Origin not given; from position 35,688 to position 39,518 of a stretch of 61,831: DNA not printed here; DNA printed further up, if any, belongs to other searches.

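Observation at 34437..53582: Complete type 1 BREX locus whose canonical six-gene array is interrupted three times by extra genes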

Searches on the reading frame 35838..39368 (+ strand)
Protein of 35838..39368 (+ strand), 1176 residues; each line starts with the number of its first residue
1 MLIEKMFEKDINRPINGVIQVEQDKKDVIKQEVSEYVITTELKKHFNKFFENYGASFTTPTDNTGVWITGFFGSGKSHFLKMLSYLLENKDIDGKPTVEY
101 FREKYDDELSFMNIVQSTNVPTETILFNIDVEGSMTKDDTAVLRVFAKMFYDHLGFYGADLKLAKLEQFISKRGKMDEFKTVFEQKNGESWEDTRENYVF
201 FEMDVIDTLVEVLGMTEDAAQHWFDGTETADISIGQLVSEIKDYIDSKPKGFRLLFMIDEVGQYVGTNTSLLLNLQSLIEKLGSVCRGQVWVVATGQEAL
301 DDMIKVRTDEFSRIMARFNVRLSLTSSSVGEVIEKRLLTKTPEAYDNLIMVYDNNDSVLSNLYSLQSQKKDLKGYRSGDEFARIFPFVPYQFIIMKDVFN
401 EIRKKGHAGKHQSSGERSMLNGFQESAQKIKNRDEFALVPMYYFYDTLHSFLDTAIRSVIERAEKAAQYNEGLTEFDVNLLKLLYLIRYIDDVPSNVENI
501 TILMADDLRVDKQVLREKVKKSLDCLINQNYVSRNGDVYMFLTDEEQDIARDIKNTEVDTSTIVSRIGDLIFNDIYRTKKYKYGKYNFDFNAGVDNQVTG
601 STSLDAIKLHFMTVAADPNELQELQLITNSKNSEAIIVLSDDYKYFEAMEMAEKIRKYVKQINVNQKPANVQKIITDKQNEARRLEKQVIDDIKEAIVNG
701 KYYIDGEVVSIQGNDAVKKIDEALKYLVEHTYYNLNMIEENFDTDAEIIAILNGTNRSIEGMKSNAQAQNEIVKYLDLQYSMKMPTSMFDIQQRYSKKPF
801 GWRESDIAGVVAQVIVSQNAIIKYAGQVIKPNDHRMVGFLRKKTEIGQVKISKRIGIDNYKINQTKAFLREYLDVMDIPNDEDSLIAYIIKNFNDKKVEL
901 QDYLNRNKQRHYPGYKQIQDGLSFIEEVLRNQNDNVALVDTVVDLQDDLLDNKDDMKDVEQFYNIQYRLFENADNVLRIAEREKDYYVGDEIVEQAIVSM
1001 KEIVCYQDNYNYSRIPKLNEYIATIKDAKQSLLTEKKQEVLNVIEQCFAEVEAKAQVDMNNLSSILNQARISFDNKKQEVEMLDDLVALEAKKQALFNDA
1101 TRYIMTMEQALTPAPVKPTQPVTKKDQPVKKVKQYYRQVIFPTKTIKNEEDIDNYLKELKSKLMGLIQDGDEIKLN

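Call 4: search_protein_families(library=pfam, proteins=[window:35838-39368:+], max_evalue=0.01)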
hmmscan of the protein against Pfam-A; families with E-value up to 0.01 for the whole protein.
window:35838-39368:+ (1176 aa): 4 families
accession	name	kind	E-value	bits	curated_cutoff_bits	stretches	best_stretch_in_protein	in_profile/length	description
PF25796.1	BREX_BrxC_4th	-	5e-42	143.8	27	1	556-727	1-173/173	BREX ATP-binding protein BrxC 4th domain with six-stranded beta sheet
PF25792.1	BREX_BrxC_helical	-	7.1e-28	97.8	27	1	861-983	1-122/123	BREX ATP-binding protein BrxC alpha helical domain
PF25791.1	BREX_BrxC_wHTH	-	8.3e-25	87.6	27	1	735-855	2-126/126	BREX ATP-binding protein BrxC winged helix-turn-helix domain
PF13401.12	AAA_22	-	0.0022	18.8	27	0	67-106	9-33/130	AAA domain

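Call 5: search_protein_families(library=padloc, proteins=[window:35838-39368:+], max_evalue=0.01)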
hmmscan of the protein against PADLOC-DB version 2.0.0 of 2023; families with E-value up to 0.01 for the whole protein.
window:35838-39368:+ (1176 aa): 13 families
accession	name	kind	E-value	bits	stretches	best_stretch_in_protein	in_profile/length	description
PDLC02471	BrxC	-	0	1203.4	1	1-1175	1-1189/1190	BrxC-PglY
PDLC02479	BrxC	-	4.3e-226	751.9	1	1-1175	1-1172/1172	BrxC-PglY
PDLC02491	BrxC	-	5.4e-145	482.6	1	1-758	5-784/794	BrxC-PglY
PDLC02476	BrxC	-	7.2e-80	267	1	3-710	6-713/1180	BrxC-PglY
PDLC02483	BrxC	-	4.3e-72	241.6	1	3-1168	5-1202/1212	BrxC-PglY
PDLC02484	BrxC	-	5e-67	224.7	1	3-612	5-640/1186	BrxC-PglY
PDLC02489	BrxC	-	1.6e-47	160.3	3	16-559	19-560/1146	BrxC-PglY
PDLC02486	BrxC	-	1.5e-40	137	1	1-710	1-735/1207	BrxC-PglY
PDLC02493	BrxC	-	2.3e-38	129.9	1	4-734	5-733/1215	BrxC-PglY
PDLC02474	BrxC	-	1.4e-33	114.1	2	184-611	197-638/1223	BrxC-PglY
PDLC02488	BrxC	-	2.4e-13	47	1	29-90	31-91/1240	BrxC-PglY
PDLC02492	BrxC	-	1.1e-11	42.6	1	846-1164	38-365/377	BrxC-PglY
PDLC04140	mad8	-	4.9e-06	24.3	1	63-347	27-271/314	mads_8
